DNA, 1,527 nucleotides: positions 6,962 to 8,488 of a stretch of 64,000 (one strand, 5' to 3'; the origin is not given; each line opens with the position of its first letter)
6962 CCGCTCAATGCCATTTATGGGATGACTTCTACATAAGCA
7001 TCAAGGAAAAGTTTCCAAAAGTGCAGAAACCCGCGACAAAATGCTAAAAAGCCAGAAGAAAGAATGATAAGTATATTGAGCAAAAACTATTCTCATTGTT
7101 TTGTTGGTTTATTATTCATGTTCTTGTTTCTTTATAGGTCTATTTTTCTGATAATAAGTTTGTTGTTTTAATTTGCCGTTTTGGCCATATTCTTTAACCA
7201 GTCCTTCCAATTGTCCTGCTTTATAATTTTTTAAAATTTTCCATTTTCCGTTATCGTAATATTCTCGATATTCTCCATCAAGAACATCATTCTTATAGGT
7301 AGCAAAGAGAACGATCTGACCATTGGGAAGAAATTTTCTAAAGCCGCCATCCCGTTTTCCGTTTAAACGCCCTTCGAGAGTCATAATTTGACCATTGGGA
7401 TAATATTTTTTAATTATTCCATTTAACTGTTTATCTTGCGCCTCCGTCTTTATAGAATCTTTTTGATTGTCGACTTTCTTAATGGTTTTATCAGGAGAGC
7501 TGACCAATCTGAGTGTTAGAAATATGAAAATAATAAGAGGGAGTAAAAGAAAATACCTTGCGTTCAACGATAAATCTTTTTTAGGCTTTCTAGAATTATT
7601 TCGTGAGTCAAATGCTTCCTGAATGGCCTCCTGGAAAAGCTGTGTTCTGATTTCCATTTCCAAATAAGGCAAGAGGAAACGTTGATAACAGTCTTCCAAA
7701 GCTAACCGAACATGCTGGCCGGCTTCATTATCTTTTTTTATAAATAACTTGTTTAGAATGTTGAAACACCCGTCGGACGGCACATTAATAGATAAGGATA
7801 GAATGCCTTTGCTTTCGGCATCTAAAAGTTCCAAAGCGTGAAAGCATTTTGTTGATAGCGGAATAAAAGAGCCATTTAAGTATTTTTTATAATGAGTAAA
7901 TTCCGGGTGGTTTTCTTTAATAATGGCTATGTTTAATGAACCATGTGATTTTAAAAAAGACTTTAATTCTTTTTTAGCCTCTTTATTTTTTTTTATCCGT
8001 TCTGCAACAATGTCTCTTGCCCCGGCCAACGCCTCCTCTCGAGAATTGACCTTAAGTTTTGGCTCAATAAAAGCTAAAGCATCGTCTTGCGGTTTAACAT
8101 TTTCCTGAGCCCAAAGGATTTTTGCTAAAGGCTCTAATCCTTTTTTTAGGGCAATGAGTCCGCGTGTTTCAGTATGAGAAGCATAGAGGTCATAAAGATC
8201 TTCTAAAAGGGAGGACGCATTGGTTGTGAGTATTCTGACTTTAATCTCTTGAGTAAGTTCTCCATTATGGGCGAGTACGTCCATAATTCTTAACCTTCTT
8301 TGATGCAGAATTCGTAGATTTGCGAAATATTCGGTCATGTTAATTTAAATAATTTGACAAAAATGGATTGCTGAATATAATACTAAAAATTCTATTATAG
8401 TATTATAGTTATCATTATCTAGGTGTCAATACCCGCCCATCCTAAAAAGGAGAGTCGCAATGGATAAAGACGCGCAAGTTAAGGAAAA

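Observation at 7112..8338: Novel architecture: Tex N-terminal domain fused to a TM helix and MORN repeats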

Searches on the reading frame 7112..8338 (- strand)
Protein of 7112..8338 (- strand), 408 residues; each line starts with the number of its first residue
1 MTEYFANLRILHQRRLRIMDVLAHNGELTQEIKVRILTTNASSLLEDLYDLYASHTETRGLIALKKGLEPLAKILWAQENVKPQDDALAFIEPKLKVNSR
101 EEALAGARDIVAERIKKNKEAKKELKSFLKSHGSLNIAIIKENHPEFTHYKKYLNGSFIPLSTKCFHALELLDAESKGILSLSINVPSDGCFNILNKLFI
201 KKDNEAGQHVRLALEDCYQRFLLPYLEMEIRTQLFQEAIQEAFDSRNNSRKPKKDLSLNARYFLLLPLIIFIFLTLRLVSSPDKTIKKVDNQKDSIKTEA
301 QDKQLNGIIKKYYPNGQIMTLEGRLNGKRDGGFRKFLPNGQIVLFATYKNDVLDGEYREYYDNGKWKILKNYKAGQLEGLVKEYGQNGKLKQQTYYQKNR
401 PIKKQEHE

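Call 3: search_protein_families(library=pfam, proteins=[window:7112-8338:-], max_evalue=10)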
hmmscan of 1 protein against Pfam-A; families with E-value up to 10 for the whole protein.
window:7112-8338:- (408 aa): 3 families
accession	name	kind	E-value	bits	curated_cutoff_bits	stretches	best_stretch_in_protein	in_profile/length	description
PF22706.1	Tex_central_region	-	8.3e-14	52.4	27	1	79-242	2-174/178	Tex central region-like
PF07661.19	MORN_2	-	4.8e-11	42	29.6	3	377-397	1-21/22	MORN repeat variant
PF10811.13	DUF2532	-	0.018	15.6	25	1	73-154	72-152/158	Protein of unknown function (DUF2532)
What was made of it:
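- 7133..7420 (-): Residues 307-402: four 24-residue MORN_2 repeats (G-x3-[KE]-x-Y-x2-NG-[QK]...), predicted periplasmic. PF07661 at 42 bits, above the 29.6 cut-off (call 3).
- On Tex family (full-length transcription accessory protein, COG2183-type): 52.4 bits against a cut-off of 27, residues 79-242 (call 3).
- On MORN_2 repeat proteins (PF07661): 42 bits against a cut-off of 29.6, with 3 stretches (call 3).
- Checked: Pfam PF22706 Tex_central_region scores 52.4 bits (cut-off 27), E=8.3e-14, residues 79-242 (call 3). MORN_2 (PF07661) scores 42 bits against a cut-off of 29.6 (call 3).
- The MORN_2 match is significant (call 3).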

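Call 4: search_protein_families(library=ncbifam, proteins=[window:7112-8338:-], max_evalue=10)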
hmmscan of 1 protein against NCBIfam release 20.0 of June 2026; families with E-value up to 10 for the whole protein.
window:7112-8338:- (408 aa): 3 families
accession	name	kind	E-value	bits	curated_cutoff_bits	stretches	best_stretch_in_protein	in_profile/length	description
NF033566.1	adhes_LIC20035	equivalog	0.0029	16.5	250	1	299-397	110-212/434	LIC20035 family adhesin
NF033571.0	motil_scm1_spiro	equivalog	0.0044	15.9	150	1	262-324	138-201/401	motility-associated protein Scm1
NF006611.0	PRK09173.1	equivalog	0.023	14.7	195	1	259-302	2-44/159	F0F1 ATP synthase subunit B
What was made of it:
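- On Bitopic trans-membrane regulators (ToxR-like / anti-sigma): Pfam and NCBIfam give no such hit (calls 3, 4).
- No DNA-binding or anti-sigma domain is detected (calls 3, 4).
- Tried and rejected: NCBIfam gave only sub-threshold noise: a Leptospira adhesin, Scm1 and the ATP synthase b subunit (call 4).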

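Call 5: search_solved_structures(query=window:7112-8338:-, max_evalue=1, show_alignments=3)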
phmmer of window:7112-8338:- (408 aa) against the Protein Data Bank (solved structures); distinct sequences matched with E-value up to 1: 3.
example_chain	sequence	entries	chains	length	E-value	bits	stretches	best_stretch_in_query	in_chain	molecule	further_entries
2oce_A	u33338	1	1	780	2e-14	56.7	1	5-189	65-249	Hypothetical protein PA5201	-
3bzc_A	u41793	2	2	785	2e-14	56.7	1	5-189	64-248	Tex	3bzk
2nyg_A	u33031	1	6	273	0.29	13.4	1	179-272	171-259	YokD protein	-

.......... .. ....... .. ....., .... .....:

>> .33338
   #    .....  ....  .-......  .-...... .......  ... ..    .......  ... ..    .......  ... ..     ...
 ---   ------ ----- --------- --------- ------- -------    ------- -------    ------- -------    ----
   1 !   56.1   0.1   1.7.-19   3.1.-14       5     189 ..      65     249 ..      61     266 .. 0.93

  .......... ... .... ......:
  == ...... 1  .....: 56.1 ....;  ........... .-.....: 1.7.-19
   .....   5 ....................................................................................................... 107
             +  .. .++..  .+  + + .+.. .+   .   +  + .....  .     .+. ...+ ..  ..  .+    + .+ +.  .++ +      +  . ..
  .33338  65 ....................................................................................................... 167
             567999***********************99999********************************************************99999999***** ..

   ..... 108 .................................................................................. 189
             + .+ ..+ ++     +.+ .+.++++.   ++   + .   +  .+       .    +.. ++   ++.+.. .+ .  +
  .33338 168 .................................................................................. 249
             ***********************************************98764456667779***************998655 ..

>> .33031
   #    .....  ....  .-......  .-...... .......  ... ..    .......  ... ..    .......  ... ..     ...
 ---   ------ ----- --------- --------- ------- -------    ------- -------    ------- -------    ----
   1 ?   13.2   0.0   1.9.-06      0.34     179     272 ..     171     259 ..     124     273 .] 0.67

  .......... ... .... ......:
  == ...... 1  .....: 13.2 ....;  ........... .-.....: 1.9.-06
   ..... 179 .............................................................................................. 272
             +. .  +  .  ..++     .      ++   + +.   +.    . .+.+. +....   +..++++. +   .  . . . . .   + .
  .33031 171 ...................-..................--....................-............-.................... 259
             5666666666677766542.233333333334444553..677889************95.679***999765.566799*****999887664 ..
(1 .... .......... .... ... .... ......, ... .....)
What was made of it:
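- Checked: The Tex homology is far beyond chance. phmmer against PDB gives Tex of P. aeruginosa (3bzc/2oce) at E=2e-14, query 5-189 to Tex 64-248 (call 5).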
